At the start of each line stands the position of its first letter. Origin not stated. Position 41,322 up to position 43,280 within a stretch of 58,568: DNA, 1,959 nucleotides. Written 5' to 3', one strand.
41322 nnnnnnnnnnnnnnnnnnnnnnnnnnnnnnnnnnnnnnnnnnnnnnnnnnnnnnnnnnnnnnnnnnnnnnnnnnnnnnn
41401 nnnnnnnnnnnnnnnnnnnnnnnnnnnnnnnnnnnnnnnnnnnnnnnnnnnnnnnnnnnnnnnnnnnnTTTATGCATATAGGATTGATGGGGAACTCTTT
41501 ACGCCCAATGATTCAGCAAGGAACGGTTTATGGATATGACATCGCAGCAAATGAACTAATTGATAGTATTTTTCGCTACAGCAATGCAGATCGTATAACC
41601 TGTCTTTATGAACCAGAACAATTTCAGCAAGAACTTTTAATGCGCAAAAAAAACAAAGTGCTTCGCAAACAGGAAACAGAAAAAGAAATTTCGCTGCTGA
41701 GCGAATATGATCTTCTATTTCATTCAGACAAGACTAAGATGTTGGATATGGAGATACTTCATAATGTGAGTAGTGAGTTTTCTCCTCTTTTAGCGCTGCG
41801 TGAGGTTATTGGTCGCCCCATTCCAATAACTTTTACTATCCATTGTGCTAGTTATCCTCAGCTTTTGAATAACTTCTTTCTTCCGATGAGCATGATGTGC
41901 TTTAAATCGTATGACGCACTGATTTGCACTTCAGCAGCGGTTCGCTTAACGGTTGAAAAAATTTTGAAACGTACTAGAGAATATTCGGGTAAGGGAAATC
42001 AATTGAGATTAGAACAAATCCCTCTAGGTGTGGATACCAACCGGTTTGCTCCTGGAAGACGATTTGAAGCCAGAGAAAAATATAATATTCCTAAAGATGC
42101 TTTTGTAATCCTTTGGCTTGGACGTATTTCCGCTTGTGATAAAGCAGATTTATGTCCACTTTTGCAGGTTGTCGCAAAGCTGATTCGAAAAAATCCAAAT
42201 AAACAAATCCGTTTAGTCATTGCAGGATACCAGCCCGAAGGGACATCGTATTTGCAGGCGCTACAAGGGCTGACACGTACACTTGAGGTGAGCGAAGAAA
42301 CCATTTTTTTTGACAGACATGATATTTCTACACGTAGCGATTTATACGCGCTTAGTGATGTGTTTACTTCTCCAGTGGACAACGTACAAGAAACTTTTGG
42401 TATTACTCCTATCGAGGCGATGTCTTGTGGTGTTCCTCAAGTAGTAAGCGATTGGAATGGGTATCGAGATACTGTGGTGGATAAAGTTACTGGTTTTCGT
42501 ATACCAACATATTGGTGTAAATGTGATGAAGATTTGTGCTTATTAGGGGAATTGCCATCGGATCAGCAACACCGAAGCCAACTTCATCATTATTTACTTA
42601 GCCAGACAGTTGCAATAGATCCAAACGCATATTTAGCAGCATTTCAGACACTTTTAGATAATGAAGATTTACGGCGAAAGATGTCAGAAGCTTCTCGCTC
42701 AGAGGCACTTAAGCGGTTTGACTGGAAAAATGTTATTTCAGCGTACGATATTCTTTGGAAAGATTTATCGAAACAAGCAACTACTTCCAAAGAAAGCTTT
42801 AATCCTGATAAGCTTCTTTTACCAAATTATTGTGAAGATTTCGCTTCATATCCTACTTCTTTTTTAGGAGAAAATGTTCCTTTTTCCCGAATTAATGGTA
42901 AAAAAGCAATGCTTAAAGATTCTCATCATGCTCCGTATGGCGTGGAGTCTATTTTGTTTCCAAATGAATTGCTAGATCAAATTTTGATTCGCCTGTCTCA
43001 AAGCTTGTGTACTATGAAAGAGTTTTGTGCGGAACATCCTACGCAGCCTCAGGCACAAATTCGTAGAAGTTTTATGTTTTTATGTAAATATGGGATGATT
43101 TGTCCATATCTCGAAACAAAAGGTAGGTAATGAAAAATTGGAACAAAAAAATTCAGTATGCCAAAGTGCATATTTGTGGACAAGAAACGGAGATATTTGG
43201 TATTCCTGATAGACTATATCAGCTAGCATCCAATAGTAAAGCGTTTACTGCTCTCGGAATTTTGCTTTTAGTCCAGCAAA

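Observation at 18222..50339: Intact-looking 32-kb trans-AT NRPS-PKS gene cluster of unfamiliar composition in an AT-rich anaerobe backbone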

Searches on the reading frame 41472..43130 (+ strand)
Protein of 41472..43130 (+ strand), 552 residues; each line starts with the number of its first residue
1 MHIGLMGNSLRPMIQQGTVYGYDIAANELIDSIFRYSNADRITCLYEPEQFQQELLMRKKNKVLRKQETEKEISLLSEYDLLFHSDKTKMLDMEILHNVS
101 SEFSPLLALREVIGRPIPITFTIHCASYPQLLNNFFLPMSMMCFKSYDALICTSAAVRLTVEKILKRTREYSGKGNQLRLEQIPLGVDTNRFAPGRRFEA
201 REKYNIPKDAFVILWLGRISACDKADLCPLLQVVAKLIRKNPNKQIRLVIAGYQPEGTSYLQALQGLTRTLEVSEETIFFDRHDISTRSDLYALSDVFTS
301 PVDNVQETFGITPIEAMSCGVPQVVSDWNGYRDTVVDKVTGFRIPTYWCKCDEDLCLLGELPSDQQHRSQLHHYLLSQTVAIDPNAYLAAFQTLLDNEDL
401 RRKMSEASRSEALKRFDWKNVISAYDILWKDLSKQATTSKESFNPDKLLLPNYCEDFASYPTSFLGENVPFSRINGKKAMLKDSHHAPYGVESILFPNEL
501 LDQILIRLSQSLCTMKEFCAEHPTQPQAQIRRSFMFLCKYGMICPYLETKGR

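Call 4: search_protein_families(library=pfam, proteins=[window:41472-43130:+])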
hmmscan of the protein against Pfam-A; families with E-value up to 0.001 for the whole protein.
window:41472-43130:+ (552 aa): 5 families
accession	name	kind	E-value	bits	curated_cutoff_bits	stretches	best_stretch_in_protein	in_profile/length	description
PF00534.26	Glycos_transf_1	-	5.8e-23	81.7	26.4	1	198-347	3-143/172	Glycosyl transferases group 1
PF13692.12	Glyco_trans_1_4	-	1.4e-18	68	27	1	211-345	2-125/142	Glycosyl transferases group 1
PF20706.3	GT4-conflict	-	5.4e-06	26.1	26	1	189-341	174-326/385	Family 4 Glycosyltransferase in conflict systems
PF13524.12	Glyco_trans_1_2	-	0.00042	20.7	25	0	306-332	60-86/144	Glycosyl transferase-like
PF13439.12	Glyco_transf_4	-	0.00047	20.7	28.5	0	96-163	76-150/170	Glycosyltransferase Family 4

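Call 31: search_protein_families(library=ncbifam, proteins=[window:41472-43130:+], max_evalue=0.01)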
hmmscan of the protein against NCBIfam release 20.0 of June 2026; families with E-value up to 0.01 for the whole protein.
window:41472-43130:+ (552 aa): 21 families
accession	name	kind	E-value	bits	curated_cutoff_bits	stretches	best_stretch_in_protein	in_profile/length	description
TIGR03449.1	mycothiol_MshA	equivalog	1.9e-23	83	462.5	1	176-344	186-351/406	D-inositol-3-phosphate glycosyltransferase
TIGR02149.1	glgA_Coryne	subfamily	2.7e-16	59.7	302.4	1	144-422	142-380/391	glycogen synthase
NF041876.1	EPS_EpsE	equivalog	5.1e-16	58.9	400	1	162-345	170-344/389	exopolysaccharide biosynthesis GT4 family glycosyltransferase EpsE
TIGR03999.1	thiol_BshA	equivalog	5.3e-16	58.5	273.7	1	178-344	167-320/375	N-acetyl-alpha-D-glucosaminyl L-malate synthase BshA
TIGR03088.1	stp2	hypoth_equivalog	9.5e-15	54.5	409.05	1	177-345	159-321/374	TIGR03088 family PEP-CTERM/XrtA system glycosyltransferase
NF038295.1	EPS_HpsP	equivalog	1.6e-13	50.4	550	1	151-341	152-332/388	hormogonium polysaccharide biosynthesis glycosyltransferase HpsP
NF012028.0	PRK15484.1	subfamily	4e-13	49.2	618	1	176-344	159-325/380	lipopolysaccharide N-acetylglucosaminyltransferase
TIGR04157.1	glyco_rSAM_CFB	subfamily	1.4e-10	40.8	400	1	142-346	165-350/406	TIGR04157 family glycosyltransferase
NF053787.1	GlcN_PG_synth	equivalog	2.1e-10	40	480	1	183-338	169-303/361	N-acetylglucosaminyl phosphatidylglycerol synthase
TIGR04063.1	stp3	hypoth_equivalog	7e-09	35.1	442.05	1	179-343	181-341/397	TIGR04063 family PEP-CTERM/XrtA system glycosyltransferase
TIGR04047.1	MSMEG_0565_glyc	hypoth_equivalog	3.1e-08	33.1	259.85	1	174-332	155-312/373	MSMEG_0565 family glycosyltransferase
NF038298.1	EPS_HpsO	equivalog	9e-06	24.7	575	1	178-240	168-229/388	hormogonium polysaccharide biosynthesis glycosyltransferase HpsO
NF038255.1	exopoly_VpsD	equivalog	4e-05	22.7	300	1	241-325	230-311/381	VpsD family glycosyltransferase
TIGR02095.1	glgA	subfamily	5.8e-05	21.9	328.45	1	208-339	292-411/477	glycogen/starch synthase, ADP-glucose type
NF047684.1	TeichurnBiosyTuaC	equivalog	0.00022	20.3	550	1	139-327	150-320/391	teichuronic acid biosynthesis protein TuaC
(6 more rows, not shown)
